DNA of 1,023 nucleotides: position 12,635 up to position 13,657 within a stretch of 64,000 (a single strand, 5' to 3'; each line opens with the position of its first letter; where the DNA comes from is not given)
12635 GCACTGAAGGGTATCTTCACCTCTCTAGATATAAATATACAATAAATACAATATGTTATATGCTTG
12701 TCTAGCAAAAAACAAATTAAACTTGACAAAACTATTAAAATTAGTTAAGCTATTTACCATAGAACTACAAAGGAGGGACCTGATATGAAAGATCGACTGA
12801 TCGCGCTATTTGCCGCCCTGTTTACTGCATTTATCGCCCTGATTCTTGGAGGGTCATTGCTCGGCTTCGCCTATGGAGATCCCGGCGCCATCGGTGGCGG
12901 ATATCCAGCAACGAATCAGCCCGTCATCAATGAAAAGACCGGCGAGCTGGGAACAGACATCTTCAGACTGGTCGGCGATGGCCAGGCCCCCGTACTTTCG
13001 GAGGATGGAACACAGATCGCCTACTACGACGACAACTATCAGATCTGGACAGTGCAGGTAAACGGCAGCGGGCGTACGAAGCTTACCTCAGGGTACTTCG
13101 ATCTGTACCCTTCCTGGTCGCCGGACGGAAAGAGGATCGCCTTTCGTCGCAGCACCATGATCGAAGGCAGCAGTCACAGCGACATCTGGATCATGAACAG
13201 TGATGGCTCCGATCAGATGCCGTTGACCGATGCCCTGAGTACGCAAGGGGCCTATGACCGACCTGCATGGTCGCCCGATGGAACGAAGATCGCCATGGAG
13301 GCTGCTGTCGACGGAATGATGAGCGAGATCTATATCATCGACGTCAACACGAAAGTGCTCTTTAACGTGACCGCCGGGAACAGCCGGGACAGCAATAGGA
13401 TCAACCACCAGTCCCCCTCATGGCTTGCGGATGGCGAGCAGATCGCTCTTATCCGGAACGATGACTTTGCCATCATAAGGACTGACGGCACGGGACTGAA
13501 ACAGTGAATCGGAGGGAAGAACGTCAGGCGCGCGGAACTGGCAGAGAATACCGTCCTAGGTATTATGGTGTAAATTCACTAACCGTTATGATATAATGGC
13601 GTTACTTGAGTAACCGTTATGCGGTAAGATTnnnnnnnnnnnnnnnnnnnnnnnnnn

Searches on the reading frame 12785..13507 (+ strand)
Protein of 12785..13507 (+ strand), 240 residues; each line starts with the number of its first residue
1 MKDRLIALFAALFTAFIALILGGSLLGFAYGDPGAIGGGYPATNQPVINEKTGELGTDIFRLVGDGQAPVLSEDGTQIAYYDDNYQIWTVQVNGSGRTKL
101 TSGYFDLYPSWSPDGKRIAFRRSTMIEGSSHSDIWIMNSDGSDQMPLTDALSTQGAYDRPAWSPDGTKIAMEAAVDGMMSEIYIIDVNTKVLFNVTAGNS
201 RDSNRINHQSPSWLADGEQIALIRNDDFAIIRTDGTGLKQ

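Call 5: search_protein_families(library=pfam, proteins=[window:12785-13507:+], max_evalue=0.01)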
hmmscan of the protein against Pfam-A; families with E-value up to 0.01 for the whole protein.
window:12785-13507:+ (240 aa): 4 families
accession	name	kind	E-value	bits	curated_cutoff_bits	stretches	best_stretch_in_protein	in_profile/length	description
PF07676.18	PD40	-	1.8e-16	60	20.9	2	98-135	2-37/38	WD40-like Beta Propeller Repeat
PF00930.27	DPPIV_N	-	0.00026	20.3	22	0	66-149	4-80/354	Dipeptidyl peptidase IV (DPP IV) N-terminal region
PF25174.1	Beta-prop_THOC3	-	0.0011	18.5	305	0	148-225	82-149/272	THOC3 beta-propeller domain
PF03562.22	MltA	-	0.0068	16.9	24.3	0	71-103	68-100/163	MltA specific insert domain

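Call 59: search_protein_families(library=ncbifam, proteins=[window:12785-13507:+], max_evalue=0.01)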
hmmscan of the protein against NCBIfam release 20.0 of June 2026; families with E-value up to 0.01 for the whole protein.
window:12785-13507:+ (240 aa): 5 families
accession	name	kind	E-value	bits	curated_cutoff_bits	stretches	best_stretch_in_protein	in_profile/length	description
TIGR02800.1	propeller_TolB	equivalog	1.4e-20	73.6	343.15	2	67-149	326-407/418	Tol-Pal system beta propeller repeat protein TolB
NF053518.1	DipepPtdsDpp5Prph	equivalog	3.4e-15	55.6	900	2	101-215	246-356/655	dipeptidyl-peptidase Dpp5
NF002183.0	PRK01029.1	equivalog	7.7e-12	45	405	2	160-220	332-385/429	Tol-Pal system protein TolB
NF033523.0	lasso_peptidase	equivalog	7e-11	41.6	400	1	107-172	91-149/638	Atxe2 family lasso peptide isopeptidase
TIGR02171.1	Fb_sc_TIGR02171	subfamily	0.00046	18.3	544.35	0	108-143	354-390/912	TIGR02171 family lipoprotein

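Call 75: search_protein_families(library=padloc, proteins=[window:12785-13507:+], max_evalue=0.01)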
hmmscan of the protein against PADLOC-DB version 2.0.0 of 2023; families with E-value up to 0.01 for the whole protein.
window:12785-13507:+ (240 aa): 0 families
